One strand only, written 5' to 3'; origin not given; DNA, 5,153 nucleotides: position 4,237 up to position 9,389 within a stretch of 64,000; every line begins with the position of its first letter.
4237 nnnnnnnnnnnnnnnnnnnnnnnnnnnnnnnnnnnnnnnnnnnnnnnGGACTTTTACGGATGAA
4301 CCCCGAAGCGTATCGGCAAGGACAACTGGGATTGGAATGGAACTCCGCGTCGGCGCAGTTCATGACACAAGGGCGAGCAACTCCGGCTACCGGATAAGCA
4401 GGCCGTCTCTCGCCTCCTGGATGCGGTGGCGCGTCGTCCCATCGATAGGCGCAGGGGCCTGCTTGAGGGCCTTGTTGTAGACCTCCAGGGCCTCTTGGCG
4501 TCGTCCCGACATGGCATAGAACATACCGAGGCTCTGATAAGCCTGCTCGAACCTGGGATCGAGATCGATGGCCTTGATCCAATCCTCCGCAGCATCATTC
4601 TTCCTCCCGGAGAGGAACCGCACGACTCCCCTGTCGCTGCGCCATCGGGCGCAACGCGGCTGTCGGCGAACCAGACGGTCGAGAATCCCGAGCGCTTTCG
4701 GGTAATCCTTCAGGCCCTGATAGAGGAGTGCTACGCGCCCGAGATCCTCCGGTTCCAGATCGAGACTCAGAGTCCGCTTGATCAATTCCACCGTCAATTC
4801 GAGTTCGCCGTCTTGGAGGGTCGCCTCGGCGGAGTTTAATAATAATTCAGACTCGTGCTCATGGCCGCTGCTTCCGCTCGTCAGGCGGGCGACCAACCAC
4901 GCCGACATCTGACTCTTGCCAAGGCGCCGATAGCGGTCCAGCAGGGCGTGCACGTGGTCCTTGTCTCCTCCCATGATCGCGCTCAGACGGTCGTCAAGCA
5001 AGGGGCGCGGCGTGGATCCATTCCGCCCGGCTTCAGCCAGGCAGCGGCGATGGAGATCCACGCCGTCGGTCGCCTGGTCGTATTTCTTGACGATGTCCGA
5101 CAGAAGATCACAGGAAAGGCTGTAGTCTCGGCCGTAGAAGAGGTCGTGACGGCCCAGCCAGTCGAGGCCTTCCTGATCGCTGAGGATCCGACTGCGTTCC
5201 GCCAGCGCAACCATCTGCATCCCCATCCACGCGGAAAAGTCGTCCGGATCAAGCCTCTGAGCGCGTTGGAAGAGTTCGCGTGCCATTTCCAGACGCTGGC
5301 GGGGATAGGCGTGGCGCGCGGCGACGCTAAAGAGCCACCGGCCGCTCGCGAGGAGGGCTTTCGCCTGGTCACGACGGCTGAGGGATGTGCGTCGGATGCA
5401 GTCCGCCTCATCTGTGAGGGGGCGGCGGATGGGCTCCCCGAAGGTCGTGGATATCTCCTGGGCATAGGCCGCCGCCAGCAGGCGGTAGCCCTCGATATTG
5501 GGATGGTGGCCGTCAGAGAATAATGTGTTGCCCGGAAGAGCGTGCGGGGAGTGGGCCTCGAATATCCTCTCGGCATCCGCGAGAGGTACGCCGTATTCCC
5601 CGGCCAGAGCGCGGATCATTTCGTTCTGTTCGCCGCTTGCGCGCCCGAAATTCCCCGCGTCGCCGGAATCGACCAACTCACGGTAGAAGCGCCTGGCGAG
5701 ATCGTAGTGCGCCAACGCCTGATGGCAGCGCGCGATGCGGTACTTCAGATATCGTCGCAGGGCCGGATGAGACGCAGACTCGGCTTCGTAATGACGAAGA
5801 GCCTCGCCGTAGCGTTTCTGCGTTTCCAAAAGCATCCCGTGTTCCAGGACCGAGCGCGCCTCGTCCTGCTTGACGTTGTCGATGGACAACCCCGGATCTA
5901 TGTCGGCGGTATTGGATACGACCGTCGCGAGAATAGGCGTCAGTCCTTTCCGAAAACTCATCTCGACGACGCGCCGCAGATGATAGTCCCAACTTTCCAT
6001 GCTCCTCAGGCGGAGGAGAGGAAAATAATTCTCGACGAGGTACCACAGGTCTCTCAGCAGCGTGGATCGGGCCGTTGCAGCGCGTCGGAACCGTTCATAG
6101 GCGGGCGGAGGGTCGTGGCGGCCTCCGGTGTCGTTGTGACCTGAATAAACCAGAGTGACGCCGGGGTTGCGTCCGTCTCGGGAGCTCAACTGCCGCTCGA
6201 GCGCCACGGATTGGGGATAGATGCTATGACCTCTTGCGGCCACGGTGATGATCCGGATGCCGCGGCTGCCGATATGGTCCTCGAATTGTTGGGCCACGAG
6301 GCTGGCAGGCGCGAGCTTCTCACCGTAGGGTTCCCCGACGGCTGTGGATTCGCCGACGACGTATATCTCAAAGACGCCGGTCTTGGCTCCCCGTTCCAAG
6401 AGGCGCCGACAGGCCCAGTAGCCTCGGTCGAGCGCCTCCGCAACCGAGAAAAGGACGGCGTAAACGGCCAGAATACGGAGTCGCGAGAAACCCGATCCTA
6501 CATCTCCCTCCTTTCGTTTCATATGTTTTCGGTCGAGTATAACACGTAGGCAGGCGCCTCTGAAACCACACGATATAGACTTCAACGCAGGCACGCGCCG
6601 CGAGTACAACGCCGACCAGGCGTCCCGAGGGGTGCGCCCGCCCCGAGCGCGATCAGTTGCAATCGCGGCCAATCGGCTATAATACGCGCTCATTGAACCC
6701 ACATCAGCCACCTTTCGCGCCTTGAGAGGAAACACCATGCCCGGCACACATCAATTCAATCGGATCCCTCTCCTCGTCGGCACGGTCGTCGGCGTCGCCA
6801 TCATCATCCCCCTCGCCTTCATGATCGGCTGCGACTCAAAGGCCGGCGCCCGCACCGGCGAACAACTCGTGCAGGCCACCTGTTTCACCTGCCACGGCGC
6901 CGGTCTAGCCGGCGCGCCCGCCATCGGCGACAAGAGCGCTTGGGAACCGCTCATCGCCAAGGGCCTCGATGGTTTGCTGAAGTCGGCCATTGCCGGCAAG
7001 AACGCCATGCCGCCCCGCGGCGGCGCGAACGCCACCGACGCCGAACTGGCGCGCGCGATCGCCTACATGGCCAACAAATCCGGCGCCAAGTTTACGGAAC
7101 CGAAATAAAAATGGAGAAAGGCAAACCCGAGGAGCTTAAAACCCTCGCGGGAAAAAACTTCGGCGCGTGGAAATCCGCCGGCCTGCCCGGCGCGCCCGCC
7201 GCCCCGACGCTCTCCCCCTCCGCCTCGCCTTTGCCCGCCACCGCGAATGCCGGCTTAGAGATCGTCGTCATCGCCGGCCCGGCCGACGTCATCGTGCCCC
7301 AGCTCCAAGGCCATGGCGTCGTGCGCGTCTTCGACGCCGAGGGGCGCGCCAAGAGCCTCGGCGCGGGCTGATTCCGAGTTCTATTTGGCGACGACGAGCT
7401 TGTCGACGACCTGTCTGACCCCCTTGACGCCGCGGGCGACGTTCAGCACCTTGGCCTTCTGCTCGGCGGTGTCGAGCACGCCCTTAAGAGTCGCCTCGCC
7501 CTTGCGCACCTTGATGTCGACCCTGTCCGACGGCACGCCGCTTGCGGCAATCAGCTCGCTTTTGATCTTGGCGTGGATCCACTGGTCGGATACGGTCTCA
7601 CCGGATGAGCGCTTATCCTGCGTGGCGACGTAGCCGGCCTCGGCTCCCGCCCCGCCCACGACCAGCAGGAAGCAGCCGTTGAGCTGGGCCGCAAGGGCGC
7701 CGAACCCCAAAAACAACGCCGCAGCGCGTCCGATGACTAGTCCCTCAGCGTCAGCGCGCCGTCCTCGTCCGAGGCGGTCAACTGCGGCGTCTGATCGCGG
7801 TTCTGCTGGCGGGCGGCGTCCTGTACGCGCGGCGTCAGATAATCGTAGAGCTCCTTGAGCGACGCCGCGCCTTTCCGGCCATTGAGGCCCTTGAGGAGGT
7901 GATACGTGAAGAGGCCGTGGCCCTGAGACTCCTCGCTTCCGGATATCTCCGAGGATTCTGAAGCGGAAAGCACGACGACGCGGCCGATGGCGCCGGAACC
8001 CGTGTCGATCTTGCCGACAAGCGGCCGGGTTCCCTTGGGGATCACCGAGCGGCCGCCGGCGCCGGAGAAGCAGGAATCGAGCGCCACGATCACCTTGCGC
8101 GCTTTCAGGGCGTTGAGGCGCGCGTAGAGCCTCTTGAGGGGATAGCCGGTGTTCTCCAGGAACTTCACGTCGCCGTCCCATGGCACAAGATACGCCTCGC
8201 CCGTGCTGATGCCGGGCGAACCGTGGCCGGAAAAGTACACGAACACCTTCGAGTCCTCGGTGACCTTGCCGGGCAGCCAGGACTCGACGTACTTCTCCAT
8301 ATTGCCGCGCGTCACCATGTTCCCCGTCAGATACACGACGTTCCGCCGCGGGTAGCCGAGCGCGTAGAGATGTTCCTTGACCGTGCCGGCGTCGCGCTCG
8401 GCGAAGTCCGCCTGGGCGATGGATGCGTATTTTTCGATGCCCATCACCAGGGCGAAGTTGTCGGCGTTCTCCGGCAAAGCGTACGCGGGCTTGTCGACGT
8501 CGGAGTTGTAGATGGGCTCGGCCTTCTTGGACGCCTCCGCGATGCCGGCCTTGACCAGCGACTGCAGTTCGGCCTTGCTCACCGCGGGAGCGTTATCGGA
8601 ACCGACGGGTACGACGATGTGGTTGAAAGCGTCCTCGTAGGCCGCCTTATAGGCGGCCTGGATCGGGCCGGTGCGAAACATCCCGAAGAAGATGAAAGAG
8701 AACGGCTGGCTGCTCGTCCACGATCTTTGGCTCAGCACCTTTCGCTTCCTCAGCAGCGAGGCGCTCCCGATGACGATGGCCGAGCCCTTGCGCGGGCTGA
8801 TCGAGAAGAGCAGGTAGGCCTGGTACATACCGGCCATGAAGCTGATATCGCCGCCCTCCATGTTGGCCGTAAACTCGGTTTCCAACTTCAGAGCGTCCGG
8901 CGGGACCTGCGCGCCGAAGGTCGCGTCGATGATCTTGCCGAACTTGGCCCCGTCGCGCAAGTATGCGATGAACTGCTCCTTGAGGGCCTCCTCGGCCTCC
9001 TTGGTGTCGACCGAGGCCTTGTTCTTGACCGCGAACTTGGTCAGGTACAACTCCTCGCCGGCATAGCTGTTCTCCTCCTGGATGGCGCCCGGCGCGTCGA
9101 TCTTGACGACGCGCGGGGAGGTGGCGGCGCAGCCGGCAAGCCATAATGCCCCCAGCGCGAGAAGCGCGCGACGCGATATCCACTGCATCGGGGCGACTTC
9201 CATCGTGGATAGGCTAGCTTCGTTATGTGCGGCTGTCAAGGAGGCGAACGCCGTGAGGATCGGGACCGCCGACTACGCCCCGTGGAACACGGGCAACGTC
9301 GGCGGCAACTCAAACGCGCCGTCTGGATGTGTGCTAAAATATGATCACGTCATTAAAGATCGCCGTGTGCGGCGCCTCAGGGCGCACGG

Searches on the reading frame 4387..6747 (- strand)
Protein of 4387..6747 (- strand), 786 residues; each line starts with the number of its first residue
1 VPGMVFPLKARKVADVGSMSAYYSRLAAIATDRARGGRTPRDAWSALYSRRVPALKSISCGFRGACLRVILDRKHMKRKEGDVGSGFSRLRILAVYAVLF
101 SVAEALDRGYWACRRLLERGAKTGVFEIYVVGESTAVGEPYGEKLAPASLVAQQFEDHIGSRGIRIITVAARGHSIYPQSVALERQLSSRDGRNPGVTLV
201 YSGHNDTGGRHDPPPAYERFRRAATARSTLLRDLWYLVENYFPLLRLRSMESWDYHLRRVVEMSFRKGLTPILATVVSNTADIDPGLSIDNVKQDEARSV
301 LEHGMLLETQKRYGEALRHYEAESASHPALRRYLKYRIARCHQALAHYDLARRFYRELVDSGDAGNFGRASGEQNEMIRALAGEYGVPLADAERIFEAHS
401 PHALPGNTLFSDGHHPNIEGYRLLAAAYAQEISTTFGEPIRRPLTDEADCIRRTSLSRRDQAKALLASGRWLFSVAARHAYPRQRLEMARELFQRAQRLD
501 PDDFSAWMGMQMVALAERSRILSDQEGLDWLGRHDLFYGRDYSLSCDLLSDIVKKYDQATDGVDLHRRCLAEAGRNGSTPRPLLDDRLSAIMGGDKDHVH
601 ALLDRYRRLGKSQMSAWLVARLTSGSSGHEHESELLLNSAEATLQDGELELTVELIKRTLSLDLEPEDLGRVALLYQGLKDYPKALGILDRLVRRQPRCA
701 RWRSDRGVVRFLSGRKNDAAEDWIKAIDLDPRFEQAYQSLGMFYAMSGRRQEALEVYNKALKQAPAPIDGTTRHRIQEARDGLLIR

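Call 17: search_protein_families(library=pfam, proteins=[window:4387-6747:-], max_evalue=0.00001)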
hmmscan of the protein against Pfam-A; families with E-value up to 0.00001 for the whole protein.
window:4387-6747:- (786 aa): 10 families
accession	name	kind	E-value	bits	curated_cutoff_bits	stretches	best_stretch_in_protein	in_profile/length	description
PF07719.23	TPR_2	-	2.6e-15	55.6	27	0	736-765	3-32/34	Tetratricopeptide repeat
PF00515.34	TPR_1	-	1.6e-14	53.5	27.8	0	735-765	2-32/34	Tetratricopeptide repeat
PF13432.12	TPR_16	-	7.7e-11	42.7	32.7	0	673-731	4-62/65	Tetratricopeptide repeat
PF13428.12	TPR_14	-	3.8e-10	39.9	23.5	0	735-767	2-34/44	Tetratricopeptide repeat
PF13472.12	Lipase_GDSL_2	-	5.8e-10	40.4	32.9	1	131-423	2-178/178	GDSL-like Lipase/Acylhydrolase family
PF13181.12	TPR_8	-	1.5e-09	37.6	25.7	0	735-766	2-33/34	Tetratricopeptide repeat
PF13371.12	TPR_9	-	5.5e-09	36.4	35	1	675-736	4-65/73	Tetratricopeptide repeat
PF13414.12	TPR_11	-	1.1e-08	35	26.8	0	710-746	4-40/42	TPR repeat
PF14559.12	TPR_19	-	1.3e-06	29.1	25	0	718-766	9-57/68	Tetratricopeptide repeat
PF13424.12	TPR_12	-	1.6e-06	28.7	30.1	0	736-763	47-74/77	Tetratricopeptide repeat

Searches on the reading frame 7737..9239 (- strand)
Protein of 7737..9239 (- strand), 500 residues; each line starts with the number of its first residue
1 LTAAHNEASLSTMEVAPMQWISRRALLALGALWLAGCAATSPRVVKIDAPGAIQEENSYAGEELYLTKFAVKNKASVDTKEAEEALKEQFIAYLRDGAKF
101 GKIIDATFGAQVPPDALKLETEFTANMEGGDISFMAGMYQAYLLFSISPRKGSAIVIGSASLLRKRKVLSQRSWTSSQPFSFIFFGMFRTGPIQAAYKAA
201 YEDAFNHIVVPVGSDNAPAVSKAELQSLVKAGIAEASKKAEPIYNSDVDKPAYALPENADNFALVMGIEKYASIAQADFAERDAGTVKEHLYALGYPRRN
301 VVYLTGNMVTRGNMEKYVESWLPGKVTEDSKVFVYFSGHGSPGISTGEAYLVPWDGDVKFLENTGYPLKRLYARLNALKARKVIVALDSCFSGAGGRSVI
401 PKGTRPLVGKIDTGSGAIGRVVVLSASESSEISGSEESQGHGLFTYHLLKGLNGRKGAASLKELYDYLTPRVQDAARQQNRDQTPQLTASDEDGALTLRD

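Call 17: search_protein_families(library=pfam, proteins=[window:7737-9239:-], max_evalue=0.00001)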
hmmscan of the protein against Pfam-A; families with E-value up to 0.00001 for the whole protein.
window:7737-9239:- (500 aa): 1 family
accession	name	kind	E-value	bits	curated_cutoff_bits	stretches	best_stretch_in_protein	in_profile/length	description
PF00656.27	Peptidase_C14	-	2.7e-15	57.1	21.4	1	262-490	3-226/233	Caspase domain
